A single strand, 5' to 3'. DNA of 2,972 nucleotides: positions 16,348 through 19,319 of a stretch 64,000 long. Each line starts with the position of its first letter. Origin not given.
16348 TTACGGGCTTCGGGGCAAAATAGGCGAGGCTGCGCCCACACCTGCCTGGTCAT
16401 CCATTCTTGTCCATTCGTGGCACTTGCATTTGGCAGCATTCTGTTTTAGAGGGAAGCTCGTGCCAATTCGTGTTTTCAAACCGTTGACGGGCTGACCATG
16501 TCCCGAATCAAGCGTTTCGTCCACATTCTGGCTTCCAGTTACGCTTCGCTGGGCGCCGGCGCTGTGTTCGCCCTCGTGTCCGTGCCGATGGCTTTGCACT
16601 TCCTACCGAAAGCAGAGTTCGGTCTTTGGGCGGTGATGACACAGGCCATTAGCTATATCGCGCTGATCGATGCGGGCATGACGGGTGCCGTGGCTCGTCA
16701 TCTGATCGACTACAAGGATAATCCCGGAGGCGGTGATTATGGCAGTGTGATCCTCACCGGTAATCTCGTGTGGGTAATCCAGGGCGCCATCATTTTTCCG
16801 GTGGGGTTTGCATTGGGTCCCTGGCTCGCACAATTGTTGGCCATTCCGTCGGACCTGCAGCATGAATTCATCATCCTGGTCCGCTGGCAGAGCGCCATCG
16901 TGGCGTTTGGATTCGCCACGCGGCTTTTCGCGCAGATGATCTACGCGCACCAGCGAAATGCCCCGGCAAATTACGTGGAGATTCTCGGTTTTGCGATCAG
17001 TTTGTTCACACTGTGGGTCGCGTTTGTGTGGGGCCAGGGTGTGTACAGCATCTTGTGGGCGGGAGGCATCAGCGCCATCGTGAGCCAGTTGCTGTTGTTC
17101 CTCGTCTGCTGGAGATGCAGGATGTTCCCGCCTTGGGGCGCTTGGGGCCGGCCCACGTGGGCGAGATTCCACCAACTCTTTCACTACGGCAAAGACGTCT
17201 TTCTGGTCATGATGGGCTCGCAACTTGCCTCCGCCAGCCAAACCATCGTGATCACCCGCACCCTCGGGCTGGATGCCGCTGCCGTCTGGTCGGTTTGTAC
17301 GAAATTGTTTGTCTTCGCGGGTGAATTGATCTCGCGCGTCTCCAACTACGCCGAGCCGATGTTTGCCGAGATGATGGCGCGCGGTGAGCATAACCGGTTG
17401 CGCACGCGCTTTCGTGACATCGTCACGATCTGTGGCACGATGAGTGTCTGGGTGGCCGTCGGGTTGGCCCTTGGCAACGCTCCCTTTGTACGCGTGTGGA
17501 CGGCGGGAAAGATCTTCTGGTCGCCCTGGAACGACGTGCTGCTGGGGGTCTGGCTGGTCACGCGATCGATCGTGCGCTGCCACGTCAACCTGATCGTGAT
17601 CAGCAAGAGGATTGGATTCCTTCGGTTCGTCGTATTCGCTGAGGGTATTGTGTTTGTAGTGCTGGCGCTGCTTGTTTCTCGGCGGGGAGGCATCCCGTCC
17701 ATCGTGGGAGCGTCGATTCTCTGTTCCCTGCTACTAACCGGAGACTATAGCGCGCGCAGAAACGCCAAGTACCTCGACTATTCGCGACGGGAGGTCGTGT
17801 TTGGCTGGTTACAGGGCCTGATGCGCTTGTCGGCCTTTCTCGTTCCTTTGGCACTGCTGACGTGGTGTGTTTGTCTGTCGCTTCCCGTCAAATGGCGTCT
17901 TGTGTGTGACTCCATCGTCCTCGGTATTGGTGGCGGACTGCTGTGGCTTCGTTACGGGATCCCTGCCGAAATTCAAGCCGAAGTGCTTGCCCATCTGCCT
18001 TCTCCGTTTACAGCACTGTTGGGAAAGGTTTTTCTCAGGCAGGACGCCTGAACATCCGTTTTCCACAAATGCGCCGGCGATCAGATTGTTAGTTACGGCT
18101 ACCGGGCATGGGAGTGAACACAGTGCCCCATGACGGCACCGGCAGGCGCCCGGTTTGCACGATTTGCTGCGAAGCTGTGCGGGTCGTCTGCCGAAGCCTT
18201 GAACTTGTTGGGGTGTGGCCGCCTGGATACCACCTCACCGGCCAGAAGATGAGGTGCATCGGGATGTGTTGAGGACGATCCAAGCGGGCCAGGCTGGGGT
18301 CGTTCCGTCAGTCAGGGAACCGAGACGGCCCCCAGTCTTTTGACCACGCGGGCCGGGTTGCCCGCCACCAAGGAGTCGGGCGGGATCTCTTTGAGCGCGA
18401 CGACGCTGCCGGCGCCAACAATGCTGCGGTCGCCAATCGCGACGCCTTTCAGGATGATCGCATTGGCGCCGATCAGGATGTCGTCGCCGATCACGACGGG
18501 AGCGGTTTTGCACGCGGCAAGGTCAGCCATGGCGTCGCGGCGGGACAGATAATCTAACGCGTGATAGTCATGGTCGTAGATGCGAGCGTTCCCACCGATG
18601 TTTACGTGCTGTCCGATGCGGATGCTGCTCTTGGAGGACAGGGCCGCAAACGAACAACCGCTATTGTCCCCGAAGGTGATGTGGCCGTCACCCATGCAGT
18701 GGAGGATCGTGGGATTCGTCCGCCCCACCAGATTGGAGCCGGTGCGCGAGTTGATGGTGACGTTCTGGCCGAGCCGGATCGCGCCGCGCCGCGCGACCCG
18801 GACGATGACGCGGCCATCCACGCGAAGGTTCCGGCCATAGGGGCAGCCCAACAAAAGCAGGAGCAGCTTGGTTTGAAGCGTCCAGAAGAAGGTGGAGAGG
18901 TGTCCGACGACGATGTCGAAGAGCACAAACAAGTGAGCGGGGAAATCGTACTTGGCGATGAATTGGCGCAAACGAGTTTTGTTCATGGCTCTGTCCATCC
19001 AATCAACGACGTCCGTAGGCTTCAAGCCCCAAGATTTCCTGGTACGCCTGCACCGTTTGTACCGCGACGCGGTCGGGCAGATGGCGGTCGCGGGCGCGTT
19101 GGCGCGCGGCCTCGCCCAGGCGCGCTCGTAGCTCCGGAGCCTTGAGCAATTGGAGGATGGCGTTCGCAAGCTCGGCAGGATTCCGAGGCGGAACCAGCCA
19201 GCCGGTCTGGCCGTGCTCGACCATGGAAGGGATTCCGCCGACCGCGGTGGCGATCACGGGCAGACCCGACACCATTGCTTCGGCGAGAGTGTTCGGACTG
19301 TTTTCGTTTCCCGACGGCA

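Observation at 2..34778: Hypothesis: the locus glycosylates PEP-CTERM proteins and/or EPS through lipid-linked monosaccharides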

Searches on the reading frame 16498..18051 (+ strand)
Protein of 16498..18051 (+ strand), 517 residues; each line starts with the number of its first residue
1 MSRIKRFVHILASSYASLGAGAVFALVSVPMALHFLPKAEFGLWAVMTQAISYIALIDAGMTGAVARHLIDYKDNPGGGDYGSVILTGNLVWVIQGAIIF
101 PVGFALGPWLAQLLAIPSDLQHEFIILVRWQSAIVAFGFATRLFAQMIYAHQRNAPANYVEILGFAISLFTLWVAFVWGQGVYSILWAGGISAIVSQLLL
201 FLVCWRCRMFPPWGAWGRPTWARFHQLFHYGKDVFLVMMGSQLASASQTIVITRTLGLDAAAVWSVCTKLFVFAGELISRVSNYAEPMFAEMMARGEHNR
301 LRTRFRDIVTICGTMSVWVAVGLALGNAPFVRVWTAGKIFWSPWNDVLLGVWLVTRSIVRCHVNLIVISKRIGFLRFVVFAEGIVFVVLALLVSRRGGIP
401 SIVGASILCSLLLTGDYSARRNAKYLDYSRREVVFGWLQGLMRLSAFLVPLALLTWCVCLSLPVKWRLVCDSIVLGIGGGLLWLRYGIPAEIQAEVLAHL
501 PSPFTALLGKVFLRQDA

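Call 5: search_protein_families(library=pfam, proteins=[window:16498-18051:+])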
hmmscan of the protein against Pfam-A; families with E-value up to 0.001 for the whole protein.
window:16498-18051:+ (517 aa): 2 families
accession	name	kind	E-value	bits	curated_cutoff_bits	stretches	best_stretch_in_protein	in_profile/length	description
PF13440.11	Polysacc_synt_3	-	7.5e-13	48.8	23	1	35-333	5-282/293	Polysaccharide biosynthesis protein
PF01943.22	Polysacc_synt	-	4.5e-09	36.6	28.2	1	19-292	13-273/274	Polysaccharide biosynthesis protein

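Call 48: search_protein_families(library=ncbifam, proteins=[window:16498-18051:+], max_evalue=0.01)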
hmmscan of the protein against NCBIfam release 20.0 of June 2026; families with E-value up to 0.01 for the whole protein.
window:16498-18051:+ (517 aa): 1 family
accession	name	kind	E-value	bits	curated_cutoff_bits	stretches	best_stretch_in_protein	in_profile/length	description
NF041503.1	WZX_like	subfamily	3e-11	43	300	2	174-409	178-414/429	O-unit flippase-like protein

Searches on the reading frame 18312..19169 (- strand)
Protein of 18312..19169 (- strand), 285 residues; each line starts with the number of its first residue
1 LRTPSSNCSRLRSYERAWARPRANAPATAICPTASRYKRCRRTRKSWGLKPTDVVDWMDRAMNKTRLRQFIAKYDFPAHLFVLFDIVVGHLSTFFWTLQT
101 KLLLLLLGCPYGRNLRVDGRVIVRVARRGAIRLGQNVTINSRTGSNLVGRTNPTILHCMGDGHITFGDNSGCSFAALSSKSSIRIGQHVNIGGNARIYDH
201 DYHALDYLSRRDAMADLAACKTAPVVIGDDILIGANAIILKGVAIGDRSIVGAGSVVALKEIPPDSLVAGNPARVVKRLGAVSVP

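Call 5: search_protein_families(library=pfam, proteins=[window:18312-19169:-])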
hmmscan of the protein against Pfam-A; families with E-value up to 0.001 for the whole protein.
window:18312-19169:- (285 aa): 2 families
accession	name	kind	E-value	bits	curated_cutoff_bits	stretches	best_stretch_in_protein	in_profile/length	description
PF14602.12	Hexapep_2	-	5.9e-11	42.3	27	1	224-257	1-32/34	Hexapeptide repeat of succinyl-transferase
PF00132.30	Hexapep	-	2.9e-10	39.8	27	1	225-257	2-34/36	Bacterial transferase hexapeptide (six repeats)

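Call 48: search_protein_families(library=ncbifam, proteins=[window:18312-19169:-], max_evalue=0.01)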
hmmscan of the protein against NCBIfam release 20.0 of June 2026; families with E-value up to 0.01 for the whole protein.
window:18312-19169:- (285 aa): 42 families (the best 25 are shown)
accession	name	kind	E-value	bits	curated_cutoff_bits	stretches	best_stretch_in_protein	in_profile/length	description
NF007240.0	PRK09677.1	equivalog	3.7e-20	72.2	243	1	156-278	58-183/192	putative lipopolysaccharide biosynthesis O-acetyl transferase WbbJ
TIGR03532.1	DapD_Ac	equivalog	1.6e-15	57.3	231.75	1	221-279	157-214/231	2,3,4,5-tetrahydropyridine-2,6-dicarboxylate N-acetyltransferase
NF007499.0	PRK10092.1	equivalog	1.6e-15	57.3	314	1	179-279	90-183/183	maltose O-acetyltransferase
NF058585.1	HptprglPActTf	PfamEq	3.1e-15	56.2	300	1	182-278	77-159/172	heptaprenylglyceryl phosphate O-acetyltransferase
TIGR03570.1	NeuD_NnaD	subfamily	1.4e-14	54.2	160.8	1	181-274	116-202/202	NeuD/PglB/VioB family sugar acetyltransferase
NF007076.0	PRK09527.1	equivalog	4e-14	52.5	347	1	163-279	75-185/203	galactoside O-acetyltransferase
TIGR03308.1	phn_thr-fam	hypoth_equivalog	6.7e-14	52.2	201.65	1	174-278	59-161/204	phosphonate metabolim protein, transferase hexapeptide repeat family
NF050158.1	CarbAnhydGPos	equivalog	5.9e-12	45.6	250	1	181-279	47-143/172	gamma carbonic anhydrase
NF000311.1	Vat_ABCDEFH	equivalog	9.1e-12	45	300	1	225-278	111-163/201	Vat family streptogramin A O-acetyltransferase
NF041874.1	EPS_EpsC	equivalog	1.1e-11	44.8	150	1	221-278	111-166/168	serine O-acetyltransferase EpsC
NF007797.0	PRK10502.1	subfamily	7.2e-11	42.1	192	1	218-277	119-177/183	WcaF family extracellular polysaccharide biosynthesis acetyltransferase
NF033468.1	stregram_VatI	exception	2.3e-10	40.6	415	1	225-278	113-165/208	streptogramin A O-acetyltransferase Vat(I)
TIGR02287.1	PaaY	equivalog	2.3e-10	40.5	319.6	1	225-280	87-143/192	phenylacetic acid degradation protein PaaY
NF000490.1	chloram_CatB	equivalog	4.3e-10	39.3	350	1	218-278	104-163/210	type B chloramphenicol O-acetyltransferase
NF000504.1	stregram_VatH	exception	1.6e-09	38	475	1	217-278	111-170/216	streptogramin A O-acetyltransferase Vat(H)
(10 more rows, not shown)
